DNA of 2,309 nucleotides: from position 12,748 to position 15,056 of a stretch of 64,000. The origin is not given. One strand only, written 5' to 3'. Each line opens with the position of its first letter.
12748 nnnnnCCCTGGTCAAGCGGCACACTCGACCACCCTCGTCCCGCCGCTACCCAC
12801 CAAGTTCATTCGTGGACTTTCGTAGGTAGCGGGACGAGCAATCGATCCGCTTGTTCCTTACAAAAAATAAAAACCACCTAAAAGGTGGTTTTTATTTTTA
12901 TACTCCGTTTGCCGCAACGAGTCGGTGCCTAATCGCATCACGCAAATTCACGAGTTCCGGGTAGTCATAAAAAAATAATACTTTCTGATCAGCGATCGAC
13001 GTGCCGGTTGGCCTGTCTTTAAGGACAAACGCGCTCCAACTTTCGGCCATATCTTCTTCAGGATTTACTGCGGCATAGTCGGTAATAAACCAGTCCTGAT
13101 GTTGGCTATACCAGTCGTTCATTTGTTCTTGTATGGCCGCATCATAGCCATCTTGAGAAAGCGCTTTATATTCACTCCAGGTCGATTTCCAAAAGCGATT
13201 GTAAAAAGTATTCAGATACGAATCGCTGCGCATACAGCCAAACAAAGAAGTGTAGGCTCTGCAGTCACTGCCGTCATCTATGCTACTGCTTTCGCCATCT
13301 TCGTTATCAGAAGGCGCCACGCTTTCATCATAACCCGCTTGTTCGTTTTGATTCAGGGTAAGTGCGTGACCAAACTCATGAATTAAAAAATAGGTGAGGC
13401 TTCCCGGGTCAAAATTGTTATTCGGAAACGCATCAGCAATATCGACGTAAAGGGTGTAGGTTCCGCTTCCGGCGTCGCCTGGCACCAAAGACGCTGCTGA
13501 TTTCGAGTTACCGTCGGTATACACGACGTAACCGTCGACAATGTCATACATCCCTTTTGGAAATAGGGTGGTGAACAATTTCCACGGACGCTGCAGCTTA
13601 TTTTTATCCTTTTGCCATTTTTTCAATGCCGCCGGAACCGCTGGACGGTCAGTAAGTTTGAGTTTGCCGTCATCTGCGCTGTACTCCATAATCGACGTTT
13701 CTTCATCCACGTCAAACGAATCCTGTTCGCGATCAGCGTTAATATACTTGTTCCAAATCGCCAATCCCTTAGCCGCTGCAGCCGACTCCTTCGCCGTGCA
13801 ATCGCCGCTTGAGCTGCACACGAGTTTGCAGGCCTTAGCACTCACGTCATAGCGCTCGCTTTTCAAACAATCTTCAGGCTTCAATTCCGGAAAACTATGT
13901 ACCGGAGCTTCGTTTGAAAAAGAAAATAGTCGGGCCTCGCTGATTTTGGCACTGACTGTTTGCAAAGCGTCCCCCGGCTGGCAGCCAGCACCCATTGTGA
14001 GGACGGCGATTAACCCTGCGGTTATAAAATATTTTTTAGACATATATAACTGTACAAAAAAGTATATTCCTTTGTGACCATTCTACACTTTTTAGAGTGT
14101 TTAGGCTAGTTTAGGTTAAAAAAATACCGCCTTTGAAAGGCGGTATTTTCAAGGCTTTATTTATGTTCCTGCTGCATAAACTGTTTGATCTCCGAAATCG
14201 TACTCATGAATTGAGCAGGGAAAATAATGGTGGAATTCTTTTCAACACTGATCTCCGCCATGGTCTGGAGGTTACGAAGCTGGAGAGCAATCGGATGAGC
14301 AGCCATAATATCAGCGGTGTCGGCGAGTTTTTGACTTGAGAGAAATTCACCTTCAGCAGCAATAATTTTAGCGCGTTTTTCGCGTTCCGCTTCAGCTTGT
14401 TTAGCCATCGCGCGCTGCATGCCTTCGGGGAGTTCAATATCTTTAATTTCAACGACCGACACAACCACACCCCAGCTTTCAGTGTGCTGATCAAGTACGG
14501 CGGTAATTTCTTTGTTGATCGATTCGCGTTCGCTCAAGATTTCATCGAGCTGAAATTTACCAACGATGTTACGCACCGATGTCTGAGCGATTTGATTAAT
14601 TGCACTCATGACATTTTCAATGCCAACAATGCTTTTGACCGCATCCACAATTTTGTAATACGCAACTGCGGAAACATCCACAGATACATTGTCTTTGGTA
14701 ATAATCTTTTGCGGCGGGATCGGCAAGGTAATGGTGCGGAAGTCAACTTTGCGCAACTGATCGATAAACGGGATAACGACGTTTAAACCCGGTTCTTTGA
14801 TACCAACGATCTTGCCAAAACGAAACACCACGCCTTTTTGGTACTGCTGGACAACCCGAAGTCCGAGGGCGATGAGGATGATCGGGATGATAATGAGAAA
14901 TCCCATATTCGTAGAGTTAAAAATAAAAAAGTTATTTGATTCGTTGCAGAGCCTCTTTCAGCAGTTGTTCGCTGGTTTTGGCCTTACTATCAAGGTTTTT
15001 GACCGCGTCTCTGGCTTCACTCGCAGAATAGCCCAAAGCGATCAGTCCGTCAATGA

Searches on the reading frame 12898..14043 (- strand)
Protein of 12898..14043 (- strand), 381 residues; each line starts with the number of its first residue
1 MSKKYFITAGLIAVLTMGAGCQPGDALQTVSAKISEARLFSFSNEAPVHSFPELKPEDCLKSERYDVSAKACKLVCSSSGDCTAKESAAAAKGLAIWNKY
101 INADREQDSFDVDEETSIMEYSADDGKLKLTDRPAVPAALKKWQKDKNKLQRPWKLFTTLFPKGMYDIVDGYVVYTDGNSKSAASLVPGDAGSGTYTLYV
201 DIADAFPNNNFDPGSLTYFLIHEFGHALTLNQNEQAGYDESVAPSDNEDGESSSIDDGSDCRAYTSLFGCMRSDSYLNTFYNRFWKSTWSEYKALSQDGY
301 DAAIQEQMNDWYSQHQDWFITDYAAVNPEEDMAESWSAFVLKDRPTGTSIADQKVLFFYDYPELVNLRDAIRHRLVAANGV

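Call 35: search_protein_families(library=pfam, proteins=[window:12898-14043:-], max_evalue=0.1)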
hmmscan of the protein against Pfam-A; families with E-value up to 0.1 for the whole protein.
window:12898-14043:- (381 aa): 2 families
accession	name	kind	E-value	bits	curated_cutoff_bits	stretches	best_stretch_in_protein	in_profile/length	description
PF15890.11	Peptidase_Mx1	-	9.8e-05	22.3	25.6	1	290-344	144-197/240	Putative zinc-binding metallo-peptidase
PF15887.11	Peptidase_Mx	-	0.00031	20.7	27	1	296-340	119-164/236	Putative zinc-binding metallo-peptidase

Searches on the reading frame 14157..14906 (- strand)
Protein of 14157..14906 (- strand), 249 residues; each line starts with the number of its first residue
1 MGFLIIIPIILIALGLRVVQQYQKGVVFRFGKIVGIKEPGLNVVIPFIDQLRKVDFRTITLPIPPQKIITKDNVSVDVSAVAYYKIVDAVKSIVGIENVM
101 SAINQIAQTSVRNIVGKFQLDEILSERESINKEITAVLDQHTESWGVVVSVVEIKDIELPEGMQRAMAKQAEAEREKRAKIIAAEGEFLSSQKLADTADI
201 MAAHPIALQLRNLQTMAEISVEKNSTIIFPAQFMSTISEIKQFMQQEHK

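Call 72: search_protein_families(library=pfam, proteins=[window:14157-14906:-], max_evalue=0.001)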
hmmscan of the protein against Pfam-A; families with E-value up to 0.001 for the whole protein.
window:14157-14906:- (249 aa): 2 families
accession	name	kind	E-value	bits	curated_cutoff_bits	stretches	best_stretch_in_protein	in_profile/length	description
PF01145.31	Band_7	-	2.3e-45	155.2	23.6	1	18-187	2-175/176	SPFH domain / Band 7 family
PF13421.11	Band_7_1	-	0.00094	19.3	24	1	92-172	126-208/211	SPFH domain-Band 7 family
